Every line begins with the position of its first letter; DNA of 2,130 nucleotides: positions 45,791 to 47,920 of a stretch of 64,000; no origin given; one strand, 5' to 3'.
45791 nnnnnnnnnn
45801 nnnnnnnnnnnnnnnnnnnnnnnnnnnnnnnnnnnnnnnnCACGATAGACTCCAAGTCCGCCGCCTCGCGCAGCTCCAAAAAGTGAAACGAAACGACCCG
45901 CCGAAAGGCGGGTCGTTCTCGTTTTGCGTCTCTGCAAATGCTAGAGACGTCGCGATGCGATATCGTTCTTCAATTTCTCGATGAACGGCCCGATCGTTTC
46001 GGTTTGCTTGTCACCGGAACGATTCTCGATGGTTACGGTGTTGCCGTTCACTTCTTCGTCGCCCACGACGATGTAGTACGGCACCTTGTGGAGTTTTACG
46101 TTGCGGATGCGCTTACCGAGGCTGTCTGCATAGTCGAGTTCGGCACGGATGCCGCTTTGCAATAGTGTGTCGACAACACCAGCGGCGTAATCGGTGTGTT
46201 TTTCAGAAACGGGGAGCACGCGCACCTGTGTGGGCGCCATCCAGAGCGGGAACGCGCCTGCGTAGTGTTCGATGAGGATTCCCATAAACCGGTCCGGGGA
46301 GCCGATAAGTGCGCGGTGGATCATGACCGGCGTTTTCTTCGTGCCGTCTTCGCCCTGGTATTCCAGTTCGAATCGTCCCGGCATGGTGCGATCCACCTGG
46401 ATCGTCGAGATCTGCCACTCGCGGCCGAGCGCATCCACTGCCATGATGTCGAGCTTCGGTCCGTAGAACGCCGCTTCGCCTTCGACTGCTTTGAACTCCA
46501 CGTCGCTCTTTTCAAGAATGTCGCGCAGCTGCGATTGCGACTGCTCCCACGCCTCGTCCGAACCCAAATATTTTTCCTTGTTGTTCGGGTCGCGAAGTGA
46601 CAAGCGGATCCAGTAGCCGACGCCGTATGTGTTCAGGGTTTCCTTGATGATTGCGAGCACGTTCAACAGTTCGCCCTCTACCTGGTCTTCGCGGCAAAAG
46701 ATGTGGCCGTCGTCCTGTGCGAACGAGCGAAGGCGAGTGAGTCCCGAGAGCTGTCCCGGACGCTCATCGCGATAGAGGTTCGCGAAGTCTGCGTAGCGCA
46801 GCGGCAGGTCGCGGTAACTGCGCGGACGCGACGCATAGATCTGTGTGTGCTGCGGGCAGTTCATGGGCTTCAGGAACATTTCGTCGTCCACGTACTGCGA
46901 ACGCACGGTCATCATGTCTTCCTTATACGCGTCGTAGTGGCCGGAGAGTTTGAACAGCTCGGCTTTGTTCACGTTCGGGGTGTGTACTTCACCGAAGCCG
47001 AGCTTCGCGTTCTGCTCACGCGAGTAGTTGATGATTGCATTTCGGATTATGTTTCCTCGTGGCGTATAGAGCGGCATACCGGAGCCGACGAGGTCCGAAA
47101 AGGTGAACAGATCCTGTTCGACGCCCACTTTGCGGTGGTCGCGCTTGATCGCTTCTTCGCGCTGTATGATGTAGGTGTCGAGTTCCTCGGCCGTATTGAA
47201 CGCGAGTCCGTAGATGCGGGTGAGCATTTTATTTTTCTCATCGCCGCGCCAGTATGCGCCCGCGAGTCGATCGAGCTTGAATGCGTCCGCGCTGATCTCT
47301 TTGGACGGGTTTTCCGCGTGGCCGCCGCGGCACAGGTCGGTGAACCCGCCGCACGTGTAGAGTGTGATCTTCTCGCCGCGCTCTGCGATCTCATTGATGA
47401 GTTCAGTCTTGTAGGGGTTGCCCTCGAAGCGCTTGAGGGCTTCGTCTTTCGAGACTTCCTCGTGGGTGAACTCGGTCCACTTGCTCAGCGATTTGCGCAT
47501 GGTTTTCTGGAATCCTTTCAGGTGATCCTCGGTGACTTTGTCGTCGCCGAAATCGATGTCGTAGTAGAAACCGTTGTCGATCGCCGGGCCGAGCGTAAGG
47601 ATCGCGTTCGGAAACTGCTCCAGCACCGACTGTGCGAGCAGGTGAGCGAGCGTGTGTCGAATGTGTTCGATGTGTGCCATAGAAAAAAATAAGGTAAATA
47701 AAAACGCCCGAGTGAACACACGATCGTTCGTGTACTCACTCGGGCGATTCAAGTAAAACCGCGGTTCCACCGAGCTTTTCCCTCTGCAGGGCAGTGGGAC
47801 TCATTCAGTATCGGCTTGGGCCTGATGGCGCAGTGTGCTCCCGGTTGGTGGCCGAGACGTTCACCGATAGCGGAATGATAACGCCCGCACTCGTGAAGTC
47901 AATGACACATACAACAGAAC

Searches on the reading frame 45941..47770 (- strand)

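Call 55: search_protein_families(library=pfam, proteins=[window:45941-47770:-], max_evalue=0.001)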
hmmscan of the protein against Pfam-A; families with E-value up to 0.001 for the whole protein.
window:45941-47770:- (609 aa): 3 families
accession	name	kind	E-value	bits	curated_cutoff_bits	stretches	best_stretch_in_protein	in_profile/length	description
PF00587.30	tRNA-synt_2b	-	1e-42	146.7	29.3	1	295-503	8-179/179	tRNA synthetase class II core domain (G, H, P, S and T)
PF03129.25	HGTP_anticodon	-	4.2e-19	68.9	21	1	515-602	1-93/94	Anticodon binding domain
PF07973.19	tRNA_SAD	-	1.7e-08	34.7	24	1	135-187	1-44/44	Threonyl and Alanyl tRNA synthetase second additional domain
